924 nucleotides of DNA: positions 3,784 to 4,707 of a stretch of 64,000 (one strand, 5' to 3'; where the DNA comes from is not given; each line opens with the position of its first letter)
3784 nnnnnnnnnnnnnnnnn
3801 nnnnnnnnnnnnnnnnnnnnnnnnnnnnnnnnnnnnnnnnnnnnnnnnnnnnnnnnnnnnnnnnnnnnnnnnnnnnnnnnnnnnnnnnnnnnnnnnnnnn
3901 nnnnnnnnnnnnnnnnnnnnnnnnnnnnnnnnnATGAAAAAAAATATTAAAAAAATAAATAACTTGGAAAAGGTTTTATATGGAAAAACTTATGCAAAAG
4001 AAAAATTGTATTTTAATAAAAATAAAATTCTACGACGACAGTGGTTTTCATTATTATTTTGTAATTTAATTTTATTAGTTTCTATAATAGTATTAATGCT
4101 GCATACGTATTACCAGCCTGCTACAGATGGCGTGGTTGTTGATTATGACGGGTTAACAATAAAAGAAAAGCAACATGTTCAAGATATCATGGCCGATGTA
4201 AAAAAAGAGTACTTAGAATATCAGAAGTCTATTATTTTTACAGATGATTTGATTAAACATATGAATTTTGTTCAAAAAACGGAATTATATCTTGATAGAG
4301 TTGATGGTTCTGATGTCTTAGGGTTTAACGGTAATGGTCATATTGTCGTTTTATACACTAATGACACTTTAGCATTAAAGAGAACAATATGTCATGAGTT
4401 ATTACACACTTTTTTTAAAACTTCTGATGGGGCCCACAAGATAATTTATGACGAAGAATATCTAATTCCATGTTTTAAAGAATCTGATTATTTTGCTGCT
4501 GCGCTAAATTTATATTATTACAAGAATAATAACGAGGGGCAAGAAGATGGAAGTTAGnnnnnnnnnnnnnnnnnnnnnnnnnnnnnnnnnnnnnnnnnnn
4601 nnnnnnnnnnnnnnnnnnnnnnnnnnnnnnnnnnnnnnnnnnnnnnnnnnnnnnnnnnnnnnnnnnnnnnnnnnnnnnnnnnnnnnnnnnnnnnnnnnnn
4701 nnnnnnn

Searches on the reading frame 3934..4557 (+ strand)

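Call 12: search_protein_families(library=phrogs, proteins=[window:3934-4557:+], max_evalue=0.01)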
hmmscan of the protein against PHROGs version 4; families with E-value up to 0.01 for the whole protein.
window:3934-4557:+ (207 aa): 0 families

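Call 13: search_protein_families(library=pfam, proteins=[window:3934-4557:+], max_evalue=0.01)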
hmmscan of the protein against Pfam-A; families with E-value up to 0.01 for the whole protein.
window:3934-4557:+ (207 aa): 1 family
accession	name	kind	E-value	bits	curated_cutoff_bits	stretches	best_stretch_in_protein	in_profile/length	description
PF06114.19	Peptidase_M78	-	0.0093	16.2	22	0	134-193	27-87/123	IrrE N-terminal-like domain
